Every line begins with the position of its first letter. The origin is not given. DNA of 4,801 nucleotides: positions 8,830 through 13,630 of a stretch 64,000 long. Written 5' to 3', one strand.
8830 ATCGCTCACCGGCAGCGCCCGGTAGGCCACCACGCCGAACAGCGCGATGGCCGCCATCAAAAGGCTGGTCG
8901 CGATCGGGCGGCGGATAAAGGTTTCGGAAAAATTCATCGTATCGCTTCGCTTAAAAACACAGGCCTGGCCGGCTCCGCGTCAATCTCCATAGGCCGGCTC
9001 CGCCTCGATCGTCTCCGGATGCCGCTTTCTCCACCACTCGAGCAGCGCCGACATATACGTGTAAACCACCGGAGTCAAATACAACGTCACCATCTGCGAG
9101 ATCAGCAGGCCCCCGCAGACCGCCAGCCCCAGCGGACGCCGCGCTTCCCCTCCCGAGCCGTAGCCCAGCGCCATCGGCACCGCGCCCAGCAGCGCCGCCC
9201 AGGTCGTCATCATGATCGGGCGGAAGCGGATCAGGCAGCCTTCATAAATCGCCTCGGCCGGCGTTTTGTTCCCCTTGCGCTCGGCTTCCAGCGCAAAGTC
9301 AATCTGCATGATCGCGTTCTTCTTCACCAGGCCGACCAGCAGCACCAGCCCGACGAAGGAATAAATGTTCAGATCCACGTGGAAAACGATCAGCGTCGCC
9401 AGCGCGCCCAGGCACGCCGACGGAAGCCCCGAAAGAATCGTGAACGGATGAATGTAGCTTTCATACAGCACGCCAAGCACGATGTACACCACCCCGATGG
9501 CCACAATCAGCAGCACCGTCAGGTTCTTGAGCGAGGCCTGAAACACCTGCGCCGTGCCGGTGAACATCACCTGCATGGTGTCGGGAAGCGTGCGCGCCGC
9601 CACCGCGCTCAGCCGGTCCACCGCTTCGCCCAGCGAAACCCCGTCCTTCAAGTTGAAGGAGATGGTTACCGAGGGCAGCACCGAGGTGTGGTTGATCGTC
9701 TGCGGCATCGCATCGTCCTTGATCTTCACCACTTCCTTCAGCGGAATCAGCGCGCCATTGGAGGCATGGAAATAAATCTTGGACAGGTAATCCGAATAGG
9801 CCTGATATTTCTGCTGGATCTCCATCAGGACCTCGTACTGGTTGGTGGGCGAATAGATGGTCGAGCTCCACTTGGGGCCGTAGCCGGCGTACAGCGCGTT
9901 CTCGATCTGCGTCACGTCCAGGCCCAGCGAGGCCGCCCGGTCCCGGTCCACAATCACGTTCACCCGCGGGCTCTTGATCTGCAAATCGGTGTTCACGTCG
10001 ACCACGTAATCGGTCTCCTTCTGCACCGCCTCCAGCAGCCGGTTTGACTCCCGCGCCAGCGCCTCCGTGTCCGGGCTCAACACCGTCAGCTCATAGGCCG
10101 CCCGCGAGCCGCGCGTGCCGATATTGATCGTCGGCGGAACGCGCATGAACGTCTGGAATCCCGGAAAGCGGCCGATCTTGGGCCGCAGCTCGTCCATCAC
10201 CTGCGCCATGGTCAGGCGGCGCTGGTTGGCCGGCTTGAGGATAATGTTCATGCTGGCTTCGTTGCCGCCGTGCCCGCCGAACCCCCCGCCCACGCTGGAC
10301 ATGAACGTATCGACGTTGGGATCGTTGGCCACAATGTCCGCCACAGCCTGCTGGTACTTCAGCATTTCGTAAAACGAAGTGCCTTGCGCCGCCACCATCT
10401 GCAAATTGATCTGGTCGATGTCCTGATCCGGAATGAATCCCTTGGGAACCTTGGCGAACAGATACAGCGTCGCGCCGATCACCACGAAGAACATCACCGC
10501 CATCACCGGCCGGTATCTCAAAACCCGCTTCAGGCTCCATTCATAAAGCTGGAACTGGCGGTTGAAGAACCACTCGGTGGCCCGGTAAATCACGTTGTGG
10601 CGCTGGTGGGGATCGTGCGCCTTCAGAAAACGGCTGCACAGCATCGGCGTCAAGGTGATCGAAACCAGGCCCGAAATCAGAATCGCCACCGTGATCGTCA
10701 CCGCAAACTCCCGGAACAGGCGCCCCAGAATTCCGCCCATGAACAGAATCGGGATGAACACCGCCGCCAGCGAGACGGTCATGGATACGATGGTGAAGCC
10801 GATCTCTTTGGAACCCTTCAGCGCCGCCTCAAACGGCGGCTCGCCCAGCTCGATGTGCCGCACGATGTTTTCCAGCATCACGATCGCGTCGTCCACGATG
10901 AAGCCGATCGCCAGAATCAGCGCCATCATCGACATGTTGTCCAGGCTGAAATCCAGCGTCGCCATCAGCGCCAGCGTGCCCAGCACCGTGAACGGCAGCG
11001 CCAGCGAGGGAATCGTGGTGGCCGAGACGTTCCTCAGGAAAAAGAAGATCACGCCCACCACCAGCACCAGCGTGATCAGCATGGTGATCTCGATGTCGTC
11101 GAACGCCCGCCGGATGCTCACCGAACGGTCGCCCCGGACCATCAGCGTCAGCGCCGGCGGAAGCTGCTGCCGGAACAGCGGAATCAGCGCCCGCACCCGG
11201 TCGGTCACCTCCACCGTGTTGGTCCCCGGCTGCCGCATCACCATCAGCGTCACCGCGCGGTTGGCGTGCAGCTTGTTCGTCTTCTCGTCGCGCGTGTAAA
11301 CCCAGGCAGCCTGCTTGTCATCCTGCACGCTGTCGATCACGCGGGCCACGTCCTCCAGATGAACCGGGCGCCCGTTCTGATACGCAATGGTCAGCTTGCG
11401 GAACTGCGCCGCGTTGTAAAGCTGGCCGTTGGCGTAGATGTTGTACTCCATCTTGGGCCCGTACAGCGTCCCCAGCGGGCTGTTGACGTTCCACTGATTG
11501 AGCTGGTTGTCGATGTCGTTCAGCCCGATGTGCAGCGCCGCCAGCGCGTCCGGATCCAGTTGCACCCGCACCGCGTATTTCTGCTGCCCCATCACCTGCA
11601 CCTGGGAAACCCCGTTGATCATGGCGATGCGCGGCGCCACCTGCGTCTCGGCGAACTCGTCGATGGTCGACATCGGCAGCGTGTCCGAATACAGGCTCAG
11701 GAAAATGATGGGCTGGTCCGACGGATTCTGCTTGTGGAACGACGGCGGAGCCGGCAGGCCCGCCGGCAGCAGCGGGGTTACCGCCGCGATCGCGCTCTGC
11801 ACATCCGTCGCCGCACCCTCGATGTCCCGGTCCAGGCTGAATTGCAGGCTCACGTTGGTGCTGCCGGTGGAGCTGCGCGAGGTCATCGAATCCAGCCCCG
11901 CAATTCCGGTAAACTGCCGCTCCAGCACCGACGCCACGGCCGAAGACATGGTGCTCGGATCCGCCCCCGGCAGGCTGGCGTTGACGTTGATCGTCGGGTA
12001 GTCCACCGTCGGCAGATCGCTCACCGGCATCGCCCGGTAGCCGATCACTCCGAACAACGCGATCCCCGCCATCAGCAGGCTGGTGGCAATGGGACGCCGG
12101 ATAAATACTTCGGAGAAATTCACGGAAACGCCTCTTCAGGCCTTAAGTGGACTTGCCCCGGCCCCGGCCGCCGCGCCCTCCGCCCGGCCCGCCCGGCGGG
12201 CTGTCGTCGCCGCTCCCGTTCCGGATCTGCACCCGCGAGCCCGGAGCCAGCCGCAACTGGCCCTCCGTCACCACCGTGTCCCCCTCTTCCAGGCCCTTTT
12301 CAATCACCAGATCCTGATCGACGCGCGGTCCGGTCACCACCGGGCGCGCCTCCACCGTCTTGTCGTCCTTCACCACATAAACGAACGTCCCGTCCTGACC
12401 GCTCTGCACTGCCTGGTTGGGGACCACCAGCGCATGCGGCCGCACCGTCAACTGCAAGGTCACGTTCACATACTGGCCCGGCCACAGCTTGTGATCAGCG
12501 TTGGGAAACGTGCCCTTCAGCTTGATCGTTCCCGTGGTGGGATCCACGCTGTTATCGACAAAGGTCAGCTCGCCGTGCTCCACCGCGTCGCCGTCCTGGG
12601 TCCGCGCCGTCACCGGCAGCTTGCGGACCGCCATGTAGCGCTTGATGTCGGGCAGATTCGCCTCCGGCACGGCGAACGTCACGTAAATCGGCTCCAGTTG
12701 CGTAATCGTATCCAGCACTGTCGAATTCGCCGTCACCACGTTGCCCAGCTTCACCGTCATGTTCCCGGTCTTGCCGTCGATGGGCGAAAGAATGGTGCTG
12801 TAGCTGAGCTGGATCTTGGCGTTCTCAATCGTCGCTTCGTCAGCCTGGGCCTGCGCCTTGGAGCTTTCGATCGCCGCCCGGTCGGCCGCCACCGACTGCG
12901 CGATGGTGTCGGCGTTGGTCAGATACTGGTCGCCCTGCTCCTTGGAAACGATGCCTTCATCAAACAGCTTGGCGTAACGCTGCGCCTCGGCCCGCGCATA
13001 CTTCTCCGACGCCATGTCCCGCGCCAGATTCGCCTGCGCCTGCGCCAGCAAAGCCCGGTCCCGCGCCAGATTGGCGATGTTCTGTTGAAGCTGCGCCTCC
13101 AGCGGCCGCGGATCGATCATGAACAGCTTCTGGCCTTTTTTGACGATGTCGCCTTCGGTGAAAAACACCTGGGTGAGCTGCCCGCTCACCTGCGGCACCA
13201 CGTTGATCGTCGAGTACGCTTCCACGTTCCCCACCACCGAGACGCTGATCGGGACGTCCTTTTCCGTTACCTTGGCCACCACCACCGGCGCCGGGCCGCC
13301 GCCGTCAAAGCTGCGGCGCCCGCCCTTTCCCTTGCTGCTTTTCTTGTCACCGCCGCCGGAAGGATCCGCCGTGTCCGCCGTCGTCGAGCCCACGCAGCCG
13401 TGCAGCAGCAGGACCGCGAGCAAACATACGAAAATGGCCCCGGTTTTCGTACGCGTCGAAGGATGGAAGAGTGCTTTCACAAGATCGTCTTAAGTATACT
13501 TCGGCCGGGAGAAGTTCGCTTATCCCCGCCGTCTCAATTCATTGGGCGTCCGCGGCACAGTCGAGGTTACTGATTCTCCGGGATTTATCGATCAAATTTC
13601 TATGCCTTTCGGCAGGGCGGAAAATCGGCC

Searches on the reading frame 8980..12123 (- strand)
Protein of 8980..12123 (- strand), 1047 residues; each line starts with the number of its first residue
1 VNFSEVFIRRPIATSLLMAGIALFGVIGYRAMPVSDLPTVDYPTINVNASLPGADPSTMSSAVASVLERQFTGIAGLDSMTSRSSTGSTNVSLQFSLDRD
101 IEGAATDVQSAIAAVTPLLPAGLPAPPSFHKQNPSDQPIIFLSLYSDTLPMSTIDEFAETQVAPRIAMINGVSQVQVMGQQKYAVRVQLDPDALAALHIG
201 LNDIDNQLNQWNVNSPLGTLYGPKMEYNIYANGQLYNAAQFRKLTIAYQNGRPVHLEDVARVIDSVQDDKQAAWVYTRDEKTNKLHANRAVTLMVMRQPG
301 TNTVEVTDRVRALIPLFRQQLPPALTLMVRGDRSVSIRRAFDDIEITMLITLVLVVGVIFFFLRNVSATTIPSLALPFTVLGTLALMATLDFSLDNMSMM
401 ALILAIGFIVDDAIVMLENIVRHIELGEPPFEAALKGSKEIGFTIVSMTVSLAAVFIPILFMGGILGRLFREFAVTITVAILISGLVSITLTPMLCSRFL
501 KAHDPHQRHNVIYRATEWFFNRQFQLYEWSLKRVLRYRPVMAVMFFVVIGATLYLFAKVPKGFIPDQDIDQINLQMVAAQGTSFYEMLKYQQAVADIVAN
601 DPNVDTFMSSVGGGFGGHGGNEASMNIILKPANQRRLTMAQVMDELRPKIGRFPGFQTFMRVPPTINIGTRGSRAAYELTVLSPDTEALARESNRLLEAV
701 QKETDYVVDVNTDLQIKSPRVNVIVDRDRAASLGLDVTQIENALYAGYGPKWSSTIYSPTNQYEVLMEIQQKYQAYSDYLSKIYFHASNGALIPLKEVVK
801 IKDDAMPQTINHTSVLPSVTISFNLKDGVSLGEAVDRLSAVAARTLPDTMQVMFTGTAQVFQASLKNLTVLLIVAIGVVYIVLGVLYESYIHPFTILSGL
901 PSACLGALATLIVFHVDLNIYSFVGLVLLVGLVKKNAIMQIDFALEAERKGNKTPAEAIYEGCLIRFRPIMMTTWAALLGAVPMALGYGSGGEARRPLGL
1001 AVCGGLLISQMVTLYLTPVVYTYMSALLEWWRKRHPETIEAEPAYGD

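Call 49: search_protein_families(library=pfam, proteins=[window:8980-12123:-], max_evalue=0.00001)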
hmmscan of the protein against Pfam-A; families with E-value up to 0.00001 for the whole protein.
window:8980-12123:- (1047 aa): 3 families
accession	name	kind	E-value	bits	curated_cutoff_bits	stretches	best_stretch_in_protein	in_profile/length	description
PF00873.25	ACR_tran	-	5.6e-295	981.5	28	1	3-1023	1-1019/1021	AcrB/AcrD/AcrF family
PF03176.21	MMPL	-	3.8e-10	39.7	20.5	1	289-499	86-302/333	MMPL family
PF02355.23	SecD_SecF_C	-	4.8e-06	26.6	20.5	0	346-491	35-178/189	Protein export membrane protein SecD/SecF, C-terminal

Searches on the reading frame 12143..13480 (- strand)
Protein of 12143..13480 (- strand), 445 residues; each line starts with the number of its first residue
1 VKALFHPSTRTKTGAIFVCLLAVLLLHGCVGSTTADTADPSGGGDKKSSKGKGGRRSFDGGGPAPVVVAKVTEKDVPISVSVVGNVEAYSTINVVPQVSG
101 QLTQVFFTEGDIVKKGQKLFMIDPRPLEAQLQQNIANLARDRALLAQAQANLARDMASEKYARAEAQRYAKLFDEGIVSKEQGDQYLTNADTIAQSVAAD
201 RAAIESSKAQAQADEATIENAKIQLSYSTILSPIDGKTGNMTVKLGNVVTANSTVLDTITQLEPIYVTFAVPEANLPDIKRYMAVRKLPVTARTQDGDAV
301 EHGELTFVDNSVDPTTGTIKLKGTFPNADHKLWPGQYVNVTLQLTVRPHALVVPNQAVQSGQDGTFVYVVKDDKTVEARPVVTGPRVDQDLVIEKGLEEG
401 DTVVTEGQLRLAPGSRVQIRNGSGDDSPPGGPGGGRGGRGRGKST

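Call 49: search_protein_families(library=pfam, proteins=[window:12143-13480:-], max_evalue=0.00001)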
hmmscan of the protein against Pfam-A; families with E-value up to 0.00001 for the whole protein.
window:12143-13480:- (445 aa): 3 families
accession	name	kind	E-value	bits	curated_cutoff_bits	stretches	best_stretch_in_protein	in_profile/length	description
PF16576.10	HlyD_D23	-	4.2e-17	62.6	30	1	80-338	6-214/214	Barrel-sandwich domain of CusB or HlyD membrane-fusion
PF13437.12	HlyD_3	-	2e-08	35.4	22.2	1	229-328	1-96/106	HlyD family secretion protein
PF13533.13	Biotin_lipoyl_2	-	4.6e-07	30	29.8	1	93-123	2-32/32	Biotin-lipoyl like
